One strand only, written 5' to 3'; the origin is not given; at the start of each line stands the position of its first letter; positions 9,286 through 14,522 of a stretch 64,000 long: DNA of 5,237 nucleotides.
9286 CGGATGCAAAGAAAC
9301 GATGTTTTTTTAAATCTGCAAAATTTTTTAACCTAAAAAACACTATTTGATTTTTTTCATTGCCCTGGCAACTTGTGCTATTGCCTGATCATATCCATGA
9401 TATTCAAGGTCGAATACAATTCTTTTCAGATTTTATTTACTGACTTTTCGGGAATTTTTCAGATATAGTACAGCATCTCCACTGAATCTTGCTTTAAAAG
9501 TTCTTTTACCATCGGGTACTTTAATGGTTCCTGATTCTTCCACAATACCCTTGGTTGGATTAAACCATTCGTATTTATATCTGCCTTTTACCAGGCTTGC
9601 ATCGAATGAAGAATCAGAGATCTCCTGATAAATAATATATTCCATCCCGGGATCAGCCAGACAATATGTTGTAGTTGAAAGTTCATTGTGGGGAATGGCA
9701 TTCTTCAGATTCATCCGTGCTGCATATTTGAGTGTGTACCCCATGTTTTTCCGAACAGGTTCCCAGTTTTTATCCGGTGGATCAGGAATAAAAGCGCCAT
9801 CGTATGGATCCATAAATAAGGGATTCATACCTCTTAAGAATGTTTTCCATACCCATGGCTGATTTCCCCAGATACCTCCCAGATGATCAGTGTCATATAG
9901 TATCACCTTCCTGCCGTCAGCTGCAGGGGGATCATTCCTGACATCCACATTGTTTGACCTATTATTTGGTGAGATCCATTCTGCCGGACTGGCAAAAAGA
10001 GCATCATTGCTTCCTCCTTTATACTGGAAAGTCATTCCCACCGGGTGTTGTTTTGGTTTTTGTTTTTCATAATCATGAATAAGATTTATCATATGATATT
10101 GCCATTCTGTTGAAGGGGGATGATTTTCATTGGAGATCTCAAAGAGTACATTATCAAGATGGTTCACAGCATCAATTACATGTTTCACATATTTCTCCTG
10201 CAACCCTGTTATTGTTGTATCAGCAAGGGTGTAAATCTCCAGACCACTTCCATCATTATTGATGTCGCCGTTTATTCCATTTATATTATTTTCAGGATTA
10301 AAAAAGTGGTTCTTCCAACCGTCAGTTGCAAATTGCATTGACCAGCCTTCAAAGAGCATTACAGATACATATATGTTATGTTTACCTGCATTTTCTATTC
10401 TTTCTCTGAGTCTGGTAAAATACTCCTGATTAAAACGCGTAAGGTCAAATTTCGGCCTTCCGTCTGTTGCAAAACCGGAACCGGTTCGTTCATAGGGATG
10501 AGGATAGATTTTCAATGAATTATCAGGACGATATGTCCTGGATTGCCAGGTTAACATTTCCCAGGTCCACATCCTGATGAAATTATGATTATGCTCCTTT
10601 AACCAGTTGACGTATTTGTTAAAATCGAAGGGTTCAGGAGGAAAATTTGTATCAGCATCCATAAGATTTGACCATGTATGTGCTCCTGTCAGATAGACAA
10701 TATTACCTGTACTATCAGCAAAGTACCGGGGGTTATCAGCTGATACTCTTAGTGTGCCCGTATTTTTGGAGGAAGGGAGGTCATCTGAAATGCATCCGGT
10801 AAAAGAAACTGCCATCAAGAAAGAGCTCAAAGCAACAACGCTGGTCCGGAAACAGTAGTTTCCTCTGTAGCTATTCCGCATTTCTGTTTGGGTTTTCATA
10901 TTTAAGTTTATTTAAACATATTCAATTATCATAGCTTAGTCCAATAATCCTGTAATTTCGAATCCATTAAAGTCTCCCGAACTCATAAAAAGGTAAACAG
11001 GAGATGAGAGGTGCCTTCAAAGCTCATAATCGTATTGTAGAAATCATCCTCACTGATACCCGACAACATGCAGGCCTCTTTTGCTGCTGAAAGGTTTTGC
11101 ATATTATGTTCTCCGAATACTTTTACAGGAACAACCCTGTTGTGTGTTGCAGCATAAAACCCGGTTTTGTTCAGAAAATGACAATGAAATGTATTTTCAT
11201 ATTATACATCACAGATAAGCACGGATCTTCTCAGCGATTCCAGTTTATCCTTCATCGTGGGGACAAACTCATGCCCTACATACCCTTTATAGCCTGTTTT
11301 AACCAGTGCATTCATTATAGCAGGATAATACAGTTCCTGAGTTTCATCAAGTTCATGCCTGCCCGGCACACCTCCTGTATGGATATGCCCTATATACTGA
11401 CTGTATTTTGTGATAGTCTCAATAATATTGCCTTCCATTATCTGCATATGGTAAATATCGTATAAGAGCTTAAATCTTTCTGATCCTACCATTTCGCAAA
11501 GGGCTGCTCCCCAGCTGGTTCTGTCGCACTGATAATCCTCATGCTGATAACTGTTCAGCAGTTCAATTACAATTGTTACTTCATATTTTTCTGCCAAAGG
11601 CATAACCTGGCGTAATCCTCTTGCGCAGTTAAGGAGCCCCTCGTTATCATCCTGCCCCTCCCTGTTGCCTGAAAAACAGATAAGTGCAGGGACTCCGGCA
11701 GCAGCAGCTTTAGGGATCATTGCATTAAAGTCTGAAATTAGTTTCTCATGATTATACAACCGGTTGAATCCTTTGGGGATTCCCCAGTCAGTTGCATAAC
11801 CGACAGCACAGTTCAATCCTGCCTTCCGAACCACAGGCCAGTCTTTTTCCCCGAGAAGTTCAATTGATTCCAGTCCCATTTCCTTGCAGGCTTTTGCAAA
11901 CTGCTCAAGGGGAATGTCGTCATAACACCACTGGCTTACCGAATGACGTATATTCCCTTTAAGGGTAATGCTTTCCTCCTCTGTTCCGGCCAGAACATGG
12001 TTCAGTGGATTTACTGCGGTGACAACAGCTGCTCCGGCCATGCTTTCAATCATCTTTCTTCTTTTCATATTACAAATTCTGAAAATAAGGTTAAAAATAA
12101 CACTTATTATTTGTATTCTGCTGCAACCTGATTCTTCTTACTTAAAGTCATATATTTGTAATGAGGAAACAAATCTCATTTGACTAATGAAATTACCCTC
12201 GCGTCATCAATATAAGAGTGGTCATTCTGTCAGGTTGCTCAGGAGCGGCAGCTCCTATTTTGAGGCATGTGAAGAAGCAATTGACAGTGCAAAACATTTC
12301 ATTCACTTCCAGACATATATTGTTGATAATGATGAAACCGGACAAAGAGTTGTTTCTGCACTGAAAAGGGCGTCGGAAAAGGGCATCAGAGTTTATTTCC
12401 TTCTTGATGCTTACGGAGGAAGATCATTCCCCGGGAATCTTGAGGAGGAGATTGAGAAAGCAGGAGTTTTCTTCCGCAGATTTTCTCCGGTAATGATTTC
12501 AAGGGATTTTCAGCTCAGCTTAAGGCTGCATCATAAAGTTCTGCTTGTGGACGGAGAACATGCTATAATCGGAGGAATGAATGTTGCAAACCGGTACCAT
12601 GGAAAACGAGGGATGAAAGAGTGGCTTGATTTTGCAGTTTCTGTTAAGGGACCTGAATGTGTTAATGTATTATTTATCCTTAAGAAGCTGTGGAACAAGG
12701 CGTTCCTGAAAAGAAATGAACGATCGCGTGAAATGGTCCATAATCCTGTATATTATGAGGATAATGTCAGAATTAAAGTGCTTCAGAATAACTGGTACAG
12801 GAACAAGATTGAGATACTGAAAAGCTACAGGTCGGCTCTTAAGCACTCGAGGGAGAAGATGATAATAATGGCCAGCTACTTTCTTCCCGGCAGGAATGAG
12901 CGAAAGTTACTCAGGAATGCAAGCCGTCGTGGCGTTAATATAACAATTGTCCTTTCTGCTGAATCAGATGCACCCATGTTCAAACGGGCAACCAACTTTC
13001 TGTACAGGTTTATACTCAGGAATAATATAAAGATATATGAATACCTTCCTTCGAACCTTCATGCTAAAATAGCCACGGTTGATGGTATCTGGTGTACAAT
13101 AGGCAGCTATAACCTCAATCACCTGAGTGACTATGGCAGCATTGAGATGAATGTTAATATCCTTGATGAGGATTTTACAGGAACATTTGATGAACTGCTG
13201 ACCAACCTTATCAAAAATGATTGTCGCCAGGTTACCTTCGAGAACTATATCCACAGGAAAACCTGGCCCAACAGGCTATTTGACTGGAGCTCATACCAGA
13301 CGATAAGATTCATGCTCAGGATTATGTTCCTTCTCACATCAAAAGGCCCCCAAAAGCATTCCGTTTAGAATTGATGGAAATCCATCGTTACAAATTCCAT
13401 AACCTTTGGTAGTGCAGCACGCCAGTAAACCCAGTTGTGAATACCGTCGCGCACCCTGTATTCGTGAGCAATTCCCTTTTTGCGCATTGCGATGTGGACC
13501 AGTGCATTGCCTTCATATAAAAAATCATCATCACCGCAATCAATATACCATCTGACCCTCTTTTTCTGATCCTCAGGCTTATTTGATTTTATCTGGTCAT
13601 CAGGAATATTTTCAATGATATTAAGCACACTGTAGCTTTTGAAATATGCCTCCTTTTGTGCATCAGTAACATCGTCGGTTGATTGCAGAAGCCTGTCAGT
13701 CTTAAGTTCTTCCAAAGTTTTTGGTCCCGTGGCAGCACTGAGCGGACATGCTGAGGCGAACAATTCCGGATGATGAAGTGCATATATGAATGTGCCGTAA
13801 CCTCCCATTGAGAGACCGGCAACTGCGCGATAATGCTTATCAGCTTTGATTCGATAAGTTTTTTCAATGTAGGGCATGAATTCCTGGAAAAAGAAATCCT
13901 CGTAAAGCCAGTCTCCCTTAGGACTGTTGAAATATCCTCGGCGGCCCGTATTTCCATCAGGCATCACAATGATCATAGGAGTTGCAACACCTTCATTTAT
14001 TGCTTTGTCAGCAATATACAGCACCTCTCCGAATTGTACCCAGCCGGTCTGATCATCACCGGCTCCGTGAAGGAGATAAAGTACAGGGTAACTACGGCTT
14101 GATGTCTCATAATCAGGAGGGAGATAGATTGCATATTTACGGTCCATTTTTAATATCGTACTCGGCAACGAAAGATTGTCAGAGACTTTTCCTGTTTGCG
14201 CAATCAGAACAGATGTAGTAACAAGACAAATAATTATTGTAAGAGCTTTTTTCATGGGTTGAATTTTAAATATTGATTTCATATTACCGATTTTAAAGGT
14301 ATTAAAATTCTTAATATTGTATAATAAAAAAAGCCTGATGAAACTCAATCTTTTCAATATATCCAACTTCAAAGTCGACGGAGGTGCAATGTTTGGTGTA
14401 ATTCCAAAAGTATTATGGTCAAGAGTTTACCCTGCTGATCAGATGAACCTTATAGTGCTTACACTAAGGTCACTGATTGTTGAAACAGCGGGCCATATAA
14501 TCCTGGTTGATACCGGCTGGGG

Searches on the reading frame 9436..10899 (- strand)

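Call 104: search_protein_families(library=pfam, proteins=[window:9436-10899:-], max_evalue=0.00001)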
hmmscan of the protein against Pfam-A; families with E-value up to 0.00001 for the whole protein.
window:9436-10899:- (488 aa): 1 family
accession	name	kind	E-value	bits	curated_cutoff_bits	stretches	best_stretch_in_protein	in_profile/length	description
PF19815.4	DUF6298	-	5.4e-12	45.7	28.1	1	130-291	203-370/487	Family of unknown function (DUF6298)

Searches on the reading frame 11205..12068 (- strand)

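Call 104: search_protein_families(library=pfam, proteins=[window:11205-12068:-], max_evalue=0.00001)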
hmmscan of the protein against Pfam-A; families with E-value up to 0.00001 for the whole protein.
window:11205-12068:- (288 aa): 1 family
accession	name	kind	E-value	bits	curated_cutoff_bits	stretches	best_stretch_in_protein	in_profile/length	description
PF01261.30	AP_endonuc_2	-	3.3e-27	96.2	31.1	1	50-269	26-230/249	Xylose isomerase-like TIM barrel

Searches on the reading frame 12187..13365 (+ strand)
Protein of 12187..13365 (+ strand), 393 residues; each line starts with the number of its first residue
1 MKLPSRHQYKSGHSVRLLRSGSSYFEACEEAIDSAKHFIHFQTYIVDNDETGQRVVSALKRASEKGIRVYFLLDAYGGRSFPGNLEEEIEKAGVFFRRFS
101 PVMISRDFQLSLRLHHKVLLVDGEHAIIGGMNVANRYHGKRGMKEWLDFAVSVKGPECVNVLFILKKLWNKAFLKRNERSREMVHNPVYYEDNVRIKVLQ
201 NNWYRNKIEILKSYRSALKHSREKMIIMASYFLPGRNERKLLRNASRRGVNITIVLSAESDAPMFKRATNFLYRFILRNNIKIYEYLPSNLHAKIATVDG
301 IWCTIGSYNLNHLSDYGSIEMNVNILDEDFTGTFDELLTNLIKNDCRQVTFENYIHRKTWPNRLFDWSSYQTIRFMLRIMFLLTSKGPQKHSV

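Call 7: search_protein_families(library=pfam, proteins=[window:12187-13365:+], max_evalue=0.001)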
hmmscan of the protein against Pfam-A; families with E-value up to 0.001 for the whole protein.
window:12187-13365:+ (393 aa): 3 families
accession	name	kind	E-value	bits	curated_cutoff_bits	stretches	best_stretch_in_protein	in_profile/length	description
PF13091.12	PLDc_2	-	1.1e-34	119.6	27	2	215-338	2-128/132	PLD-like domain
PF00614.28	PLDc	-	1.2e-08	35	21.9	1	112-137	3-28/28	Phospholipase D Active site motif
PF11495.14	Regulator_TrmB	-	0.00089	19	22.2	0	16-119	3-100/233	Archaeal transcriptional regulator TrmB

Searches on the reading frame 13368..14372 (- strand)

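Call 104: search_protein_families(library=pfam, proteins=[window:13368-14372:-], max_evalue=0.00001)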
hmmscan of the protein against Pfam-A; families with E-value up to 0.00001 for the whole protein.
window:13368-14372:- (335 aa): 1 family
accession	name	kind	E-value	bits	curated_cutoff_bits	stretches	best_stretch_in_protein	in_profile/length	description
PF00756.26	Esterase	-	2e-35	123.2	22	1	71-323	1-246/251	Putative esterase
